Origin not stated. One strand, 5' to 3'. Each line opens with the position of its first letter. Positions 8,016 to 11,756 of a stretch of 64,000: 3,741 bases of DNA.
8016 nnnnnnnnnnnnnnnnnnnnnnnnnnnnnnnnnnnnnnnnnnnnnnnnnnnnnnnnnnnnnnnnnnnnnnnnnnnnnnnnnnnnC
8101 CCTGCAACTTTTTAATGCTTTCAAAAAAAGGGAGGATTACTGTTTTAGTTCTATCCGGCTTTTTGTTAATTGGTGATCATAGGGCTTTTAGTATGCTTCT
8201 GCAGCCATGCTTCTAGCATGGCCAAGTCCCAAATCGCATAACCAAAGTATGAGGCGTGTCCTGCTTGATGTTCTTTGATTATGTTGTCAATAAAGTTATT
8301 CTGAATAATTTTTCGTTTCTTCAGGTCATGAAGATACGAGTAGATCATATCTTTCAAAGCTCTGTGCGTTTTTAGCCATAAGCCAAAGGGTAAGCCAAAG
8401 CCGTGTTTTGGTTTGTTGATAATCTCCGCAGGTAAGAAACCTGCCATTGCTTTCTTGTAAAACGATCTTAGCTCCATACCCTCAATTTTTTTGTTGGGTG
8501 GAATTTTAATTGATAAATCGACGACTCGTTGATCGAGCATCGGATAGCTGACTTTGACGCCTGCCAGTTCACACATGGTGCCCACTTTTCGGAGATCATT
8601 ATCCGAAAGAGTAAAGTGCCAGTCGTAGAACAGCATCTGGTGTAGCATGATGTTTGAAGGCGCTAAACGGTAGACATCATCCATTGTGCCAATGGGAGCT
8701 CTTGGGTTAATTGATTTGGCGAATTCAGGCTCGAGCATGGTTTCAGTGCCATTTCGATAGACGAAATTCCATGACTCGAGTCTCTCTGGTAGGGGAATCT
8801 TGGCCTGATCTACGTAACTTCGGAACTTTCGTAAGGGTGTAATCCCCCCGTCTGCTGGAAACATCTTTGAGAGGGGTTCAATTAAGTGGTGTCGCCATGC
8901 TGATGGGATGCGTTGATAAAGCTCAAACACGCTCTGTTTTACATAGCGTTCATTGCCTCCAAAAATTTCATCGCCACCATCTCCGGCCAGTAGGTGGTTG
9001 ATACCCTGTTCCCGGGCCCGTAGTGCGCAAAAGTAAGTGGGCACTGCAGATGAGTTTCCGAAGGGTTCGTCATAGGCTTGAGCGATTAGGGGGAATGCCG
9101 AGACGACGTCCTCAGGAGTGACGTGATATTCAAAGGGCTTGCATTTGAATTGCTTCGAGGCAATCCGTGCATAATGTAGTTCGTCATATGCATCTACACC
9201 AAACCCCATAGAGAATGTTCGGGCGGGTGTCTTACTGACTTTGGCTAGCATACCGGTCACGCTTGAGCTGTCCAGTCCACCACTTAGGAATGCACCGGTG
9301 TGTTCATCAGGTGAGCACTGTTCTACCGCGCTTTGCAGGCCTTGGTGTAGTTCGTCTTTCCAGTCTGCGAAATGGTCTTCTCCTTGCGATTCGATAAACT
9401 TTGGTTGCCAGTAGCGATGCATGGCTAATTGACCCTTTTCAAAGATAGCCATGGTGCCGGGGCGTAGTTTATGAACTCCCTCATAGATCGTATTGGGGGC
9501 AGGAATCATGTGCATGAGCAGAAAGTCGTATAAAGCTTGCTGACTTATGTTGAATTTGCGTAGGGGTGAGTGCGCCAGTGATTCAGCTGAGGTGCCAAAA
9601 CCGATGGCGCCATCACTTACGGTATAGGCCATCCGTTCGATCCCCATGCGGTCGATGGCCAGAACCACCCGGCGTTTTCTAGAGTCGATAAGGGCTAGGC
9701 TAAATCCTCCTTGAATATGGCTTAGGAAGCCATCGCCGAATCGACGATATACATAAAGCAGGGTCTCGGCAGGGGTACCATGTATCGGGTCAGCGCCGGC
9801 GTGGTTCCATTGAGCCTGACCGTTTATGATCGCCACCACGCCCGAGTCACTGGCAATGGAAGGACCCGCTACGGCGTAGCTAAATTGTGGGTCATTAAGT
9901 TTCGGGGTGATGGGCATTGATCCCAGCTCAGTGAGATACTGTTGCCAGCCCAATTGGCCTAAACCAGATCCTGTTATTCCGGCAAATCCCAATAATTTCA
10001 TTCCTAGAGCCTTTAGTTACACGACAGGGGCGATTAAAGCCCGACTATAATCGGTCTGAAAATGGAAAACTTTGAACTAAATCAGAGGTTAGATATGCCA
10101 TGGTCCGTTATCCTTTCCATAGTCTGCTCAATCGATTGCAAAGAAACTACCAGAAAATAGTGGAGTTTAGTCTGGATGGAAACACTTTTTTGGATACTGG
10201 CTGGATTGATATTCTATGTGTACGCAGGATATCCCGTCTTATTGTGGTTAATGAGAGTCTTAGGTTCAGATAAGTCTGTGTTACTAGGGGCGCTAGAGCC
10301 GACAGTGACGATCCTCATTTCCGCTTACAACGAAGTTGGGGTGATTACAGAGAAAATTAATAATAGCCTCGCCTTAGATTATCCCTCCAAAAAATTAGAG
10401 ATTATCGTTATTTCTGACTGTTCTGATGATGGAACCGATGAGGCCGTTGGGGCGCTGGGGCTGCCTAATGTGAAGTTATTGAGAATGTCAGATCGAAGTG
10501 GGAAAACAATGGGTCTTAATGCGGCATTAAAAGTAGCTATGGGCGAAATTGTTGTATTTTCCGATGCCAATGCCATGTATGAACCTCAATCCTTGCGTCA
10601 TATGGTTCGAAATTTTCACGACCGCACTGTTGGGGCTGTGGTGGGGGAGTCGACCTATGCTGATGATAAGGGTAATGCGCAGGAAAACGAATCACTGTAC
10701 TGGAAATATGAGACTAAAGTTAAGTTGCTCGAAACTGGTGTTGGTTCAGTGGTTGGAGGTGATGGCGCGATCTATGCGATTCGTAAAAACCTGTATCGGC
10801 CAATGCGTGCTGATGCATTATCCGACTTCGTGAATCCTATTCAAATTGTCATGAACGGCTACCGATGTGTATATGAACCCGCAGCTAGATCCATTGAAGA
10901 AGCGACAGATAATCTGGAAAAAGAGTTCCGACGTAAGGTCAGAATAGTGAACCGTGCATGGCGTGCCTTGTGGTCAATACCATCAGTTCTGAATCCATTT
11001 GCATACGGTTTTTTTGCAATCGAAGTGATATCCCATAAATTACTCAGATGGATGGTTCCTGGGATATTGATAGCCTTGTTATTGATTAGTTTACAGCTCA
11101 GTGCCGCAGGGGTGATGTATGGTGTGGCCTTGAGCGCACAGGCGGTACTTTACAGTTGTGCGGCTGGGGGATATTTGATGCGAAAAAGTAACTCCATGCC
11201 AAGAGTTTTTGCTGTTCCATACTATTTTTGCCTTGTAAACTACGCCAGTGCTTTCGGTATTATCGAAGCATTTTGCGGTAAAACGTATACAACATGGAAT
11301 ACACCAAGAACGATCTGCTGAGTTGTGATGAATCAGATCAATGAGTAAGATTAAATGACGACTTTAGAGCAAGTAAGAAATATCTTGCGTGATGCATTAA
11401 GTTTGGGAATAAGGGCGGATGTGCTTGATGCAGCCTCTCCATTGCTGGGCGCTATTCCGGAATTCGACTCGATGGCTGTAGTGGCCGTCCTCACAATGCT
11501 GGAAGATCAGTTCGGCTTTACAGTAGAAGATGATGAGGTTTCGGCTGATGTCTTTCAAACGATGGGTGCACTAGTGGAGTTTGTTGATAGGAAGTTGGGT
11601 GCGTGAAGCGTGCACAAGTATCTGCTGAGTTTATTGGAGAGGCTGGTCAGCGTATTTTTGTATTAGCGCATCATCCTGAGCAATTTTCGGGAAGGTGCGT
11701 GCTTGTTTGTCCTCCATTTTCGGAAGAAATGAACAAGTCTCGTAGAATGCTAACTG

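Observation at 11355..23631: Carrier-protein cassette of unknown product embedded in the EPS locus and split into two arms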

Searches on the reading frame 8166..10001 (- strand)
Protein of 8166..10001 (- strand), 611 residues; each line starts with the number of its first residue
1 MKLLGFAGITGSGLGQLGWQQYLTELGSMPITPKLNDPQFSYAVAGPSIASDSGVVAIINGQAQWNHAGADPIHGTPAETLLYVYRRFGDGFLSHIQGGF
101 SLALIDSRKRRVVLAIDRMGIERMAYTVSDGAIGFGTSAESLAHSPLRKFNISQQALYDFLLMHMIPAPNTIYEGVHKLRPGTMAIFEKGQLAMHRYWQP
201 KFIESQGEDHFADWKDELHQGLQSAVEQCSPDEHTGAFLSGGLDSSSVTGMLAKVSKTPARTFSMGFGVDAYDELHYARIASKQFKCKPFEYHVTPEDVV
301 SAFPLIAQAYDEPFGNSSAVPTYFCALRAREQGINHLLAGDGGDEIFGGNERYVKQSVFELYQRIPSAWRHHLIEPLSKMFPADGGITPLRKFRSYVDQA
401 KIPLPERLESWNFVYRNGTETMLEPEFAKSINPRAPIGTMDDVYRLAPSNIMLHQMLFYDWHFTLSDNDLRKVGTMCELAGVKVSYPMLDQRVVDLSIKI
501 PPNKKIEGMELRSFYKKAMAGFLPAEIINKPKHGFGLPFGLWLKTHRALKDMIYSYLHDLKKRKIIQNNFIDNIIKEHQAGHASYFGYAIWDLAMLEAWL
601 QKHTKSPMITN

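Call 4: search_protein_families(library=ncbifam, proteins=[window:8166-10001:-], max_evalue=0.00001)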
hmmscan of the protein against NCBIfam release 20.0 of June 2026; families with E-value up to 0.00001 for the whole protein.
window:8166-10001:- (611 aa): 6 families
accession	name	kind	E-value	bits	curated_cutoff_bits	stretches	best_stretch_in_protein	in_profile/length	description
TIGR03108.1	eps_aminotran_1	hypoth_equivalog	2e-81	274.6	816.9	1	76-602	99-627/628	XrtA/PEP-CTERM system amidotransferase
TIGR03104.1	trio_amidotrans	equivalog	1.2e-66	225.2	570.1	2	78-355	101-385/589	N-acetylglutaminylglutamine amidotransferase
TIGR01536.1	asn_synth_AEB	equivalog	1.9e-63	215.2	267.1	1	78-535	102-517/517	asparagine synthase (glutamine-hydrolyzing)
NF033535.1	lass_lactam_cya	exception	3.1e-35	121.9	525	2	76-347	99-376/668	lasso peptide isopeptide bond-forming cyclase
NF006949.0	PRK09431.1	equivalog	3e-31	108.6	499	1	174-354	170-361/554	asparagine synthase B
NF033561.1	macrolact_Ik_Al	subfamily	1.4e-19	70.1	300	1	105-351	86-335/561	albusnodin/ikarugamycin family macrolactam cyclase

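Call 72: search_protein_families(library=pfam, proteins=[window:8166-10001:-], max_evalue=0.001)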
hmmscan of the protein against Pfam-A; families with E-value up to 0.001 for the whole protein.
window:8166-10001:- (611 aa): 3 families
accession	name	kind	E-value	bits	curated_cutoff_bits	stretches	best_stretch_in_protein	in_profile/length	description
PF00733.27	Asn_synthase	-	1.9e-74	251.9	21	1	218-601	2-354/354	Asparagine synthase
PF13537.11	GATase_7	-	2.4e-09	37.7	25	1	78-142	55-121/123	Glutamine amidotransferase domain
PF13522.11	GATase_6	-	1.5e-07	31.9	27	1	75-136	67-128/130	Glutamine amidotransferase domain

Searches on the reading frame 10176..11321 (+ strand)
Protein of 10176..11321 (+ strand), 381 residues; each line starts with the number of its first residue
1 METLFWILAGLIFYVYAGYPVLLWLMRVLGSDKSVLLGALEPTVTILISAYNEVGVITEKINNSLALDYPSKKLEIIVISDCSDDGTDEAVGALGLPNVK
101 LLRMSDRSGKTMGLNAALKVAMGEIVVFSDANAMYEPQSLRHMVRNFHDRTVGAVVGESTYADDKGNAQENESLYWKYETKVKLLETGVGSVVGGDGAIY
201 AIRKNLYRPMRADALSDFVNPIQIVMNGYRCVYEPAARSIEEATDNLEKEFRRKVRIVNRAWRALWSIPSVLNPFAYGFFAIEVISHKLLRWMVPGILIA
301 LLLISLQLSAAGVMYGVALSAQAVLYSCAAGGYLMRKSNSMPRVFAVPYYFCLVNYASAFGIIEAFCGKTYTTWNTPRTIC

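Call 4: search_protein_families(library=ncbifam, proteins=[window:10176-11321:+], max_evalue=0.00001)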
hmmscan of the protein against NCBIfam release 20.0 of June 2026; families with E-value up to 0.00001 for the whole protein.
window:10176-11321:+ (381 aa): 13 families
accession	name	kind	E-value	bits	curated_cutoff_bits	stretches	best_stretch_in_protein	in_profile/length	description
TIGR03937.1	PgaC_IcaA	equivalog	1.4e-20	73.7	422.3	1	4-158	14-162/407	poly-beta-1,6-N-acetyl-D-glucosamine synthase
TIGR03965.1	mycofact_glyco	equivalog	1.9e-14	53.4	280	1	41-163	73-195/467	mycofactocin biosynthesis glycosyltransferase MftF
TIGR03111.1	glyc2_xrt_Gpos1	hypoth_equivalog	4.3e-13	48.9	363.95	1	5-157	12-167/439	TIGR03111 family XrtG-associated glycosyltransferase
NF041875.1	EPS_EpsD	equivalog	1.5e-08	34.4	370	1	45-155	2-112/325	exopolysaccharide biosynthesis glycosyltransferase EpsD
NF047683.1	TeichurnBiosyTuaG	equivalog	1.9e-08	34.3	400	1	41-163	5-127/252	teichuronic acid biosynthesis protein TuaG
NF008558.0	PRK11498.1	equivalog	1.9e-08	32.7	992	1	41-132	272-362/872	UDP-forming cellulose synthase catalytic subunit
TIGR04242.1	nodulat_NodC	equivalog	2.3e-08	33.4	550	1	39-160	45-169/395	chitooligosaccharide synthase NodC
NF047588.1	GlcsyltransPgfSStrep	equivalog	4.8e-08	32.6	500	1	44-149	3-112/308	glycosyltransferase PgfS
NF041865.1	EpsU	equivalog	9.9e-08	31.4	700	1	8-148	6-148/394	exopolysaccharide biosynthesis GT2 family glycosyltransferase EpsU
TIGR03469.1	HpnB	hypoth_equivalog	1.6e-07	30.7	379.25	1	39-150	41-163/386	hopene-associated glycosyltransferase HpnB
NF007482.0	PRK10073.1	equivalog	4.3e-06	26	423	1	42-144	6-107/334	glycosyltransferase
NF038299.1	EPS_HpsN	equivalog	5.6e-06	25.5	425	1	42-159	1-119/317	hormogonium polysaccharide biosynthesis glycosyltransferase HpsN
NF050050.1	ProtGlycPglI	equivalog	8.7e-06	25.3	500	0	42-147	2-108/306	GalNAc(5)-diNAcBac-PP-undecaprenol beta-1,3-glucosyltransferase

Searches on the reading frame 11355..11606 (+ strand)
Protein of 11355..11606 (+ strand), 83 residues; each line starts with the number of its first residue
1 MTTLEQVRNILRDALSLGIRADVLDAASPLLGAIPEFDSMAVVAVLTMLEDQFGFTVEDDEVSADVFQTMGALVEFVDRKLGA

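Call 4: search_protein_families(library=ncbifam, proteins=[window:11355-11606:+], max_evalue=0.00001)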
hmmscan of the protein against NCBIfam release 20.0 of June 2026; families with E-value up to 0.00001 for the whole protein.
window:11355-11606:+ (83 aa): 2 families
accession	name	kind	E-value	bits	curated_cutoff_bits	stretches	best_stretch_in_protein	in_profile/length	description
NF058660.1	cispen_ACP_AmcB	equivalog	2.9e-07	30.6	80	1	5-80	4-78/80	cispentacin biosynthesis acyl carrier protein AmcB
NF002150.0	PRK00982.1-4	subfamily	8.5e-07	29.1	66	1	21-80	22-78/80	acyl carrier protein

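Call 6: search_protein_families(library=pfam, proteins=[window:11355-11606:+], max_evalue=0.001)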
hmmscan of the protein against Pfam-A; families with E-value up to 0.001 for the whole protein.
window:11355-11606:+ (83 aa): 1 family
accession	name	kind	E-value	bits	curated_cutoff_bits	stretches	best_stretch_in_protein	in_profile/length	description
PF00550.31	PP-binding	-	2.6e-05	24.8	20.8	1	6-77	2-67/67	Phosphopantetheine attachment site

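Call 74: search_solved_structures(query=window:11355-11606:+, max_evalue=1)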
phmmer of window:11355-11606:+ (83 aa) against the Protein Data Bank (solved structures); distinct sequences matched with E-value up to 1: 51.
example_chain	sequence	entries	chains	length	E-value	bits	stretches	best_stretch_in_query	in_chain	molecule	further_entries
2lki_A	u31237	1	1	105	1.7e-23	85.3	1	2-81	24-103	Putative uncharacterized protein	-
6cxt_A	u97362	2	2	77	0.00068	23.2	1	12-78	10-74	Alpha/beta hydrolase fold protein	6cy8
2ava_A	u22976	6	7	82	0.0016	21.9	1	3-66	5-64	Acyl carrier protein I, chloroplast | Acyl Carrier Protein | ACYL CARRIER PROTEIN 1, CHLOROPLASTIC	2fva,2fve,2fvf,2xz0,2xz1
2ehs_A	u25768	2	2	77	0.0031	21.1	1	6-82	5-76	Acyl carrier protein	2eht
2n57_A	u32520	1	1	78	0.0031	21.1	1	3-79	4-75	Acyl carrier protein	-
1x3o_A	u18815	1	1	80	0.0058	20.2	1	5-82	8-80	acyl carrier protein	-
2n5h_A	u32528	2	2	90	0.0071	19.9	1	8-78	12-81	Peptidyl carrier protein PltL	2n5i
2my5_A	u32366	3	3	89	0.0079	19.8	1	37-77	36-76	Peptidyl carrier protein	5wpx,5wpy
6o6e_E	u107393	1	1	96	0.0088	19.6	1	8-78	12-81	Peptidyl carrier protein PltL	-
2my6_A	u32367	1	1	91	0.021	18.5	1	37-77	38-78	Peptidyl carrier protein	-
4dxe_H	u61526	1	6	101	0.022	18.4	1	3-78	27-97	Acyl carrier protein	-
6lvt_A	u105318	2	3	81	0.026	18.1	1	7-82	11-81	Acyl carrier protein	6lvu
2n50_A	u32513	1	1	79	0.03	17.9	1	36-77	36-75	Acyl carrier protein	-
1hy8_A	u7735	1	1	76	0.035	17.7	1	3-78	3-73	ACYL CARRIER PROTEIN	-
2x2b_A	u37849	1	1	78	0.037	17.7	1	3-78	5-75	ACYL CARRIER PROTEIN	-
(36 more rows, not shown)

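Call 76: search_solved_structures(query=window:11355-11606:+, max_evalue=1e-10, show_alignments=1)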
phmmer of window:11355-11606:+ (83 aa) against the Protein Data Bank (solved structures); distinct sequences matched with E-value up to 1e-10: 1.
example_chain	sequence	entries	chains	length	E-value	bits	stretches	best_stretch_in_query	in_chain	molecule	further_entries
2lki_A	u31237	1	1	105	1.7e-23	85.3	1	2-81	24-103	Putative uncharacterized protein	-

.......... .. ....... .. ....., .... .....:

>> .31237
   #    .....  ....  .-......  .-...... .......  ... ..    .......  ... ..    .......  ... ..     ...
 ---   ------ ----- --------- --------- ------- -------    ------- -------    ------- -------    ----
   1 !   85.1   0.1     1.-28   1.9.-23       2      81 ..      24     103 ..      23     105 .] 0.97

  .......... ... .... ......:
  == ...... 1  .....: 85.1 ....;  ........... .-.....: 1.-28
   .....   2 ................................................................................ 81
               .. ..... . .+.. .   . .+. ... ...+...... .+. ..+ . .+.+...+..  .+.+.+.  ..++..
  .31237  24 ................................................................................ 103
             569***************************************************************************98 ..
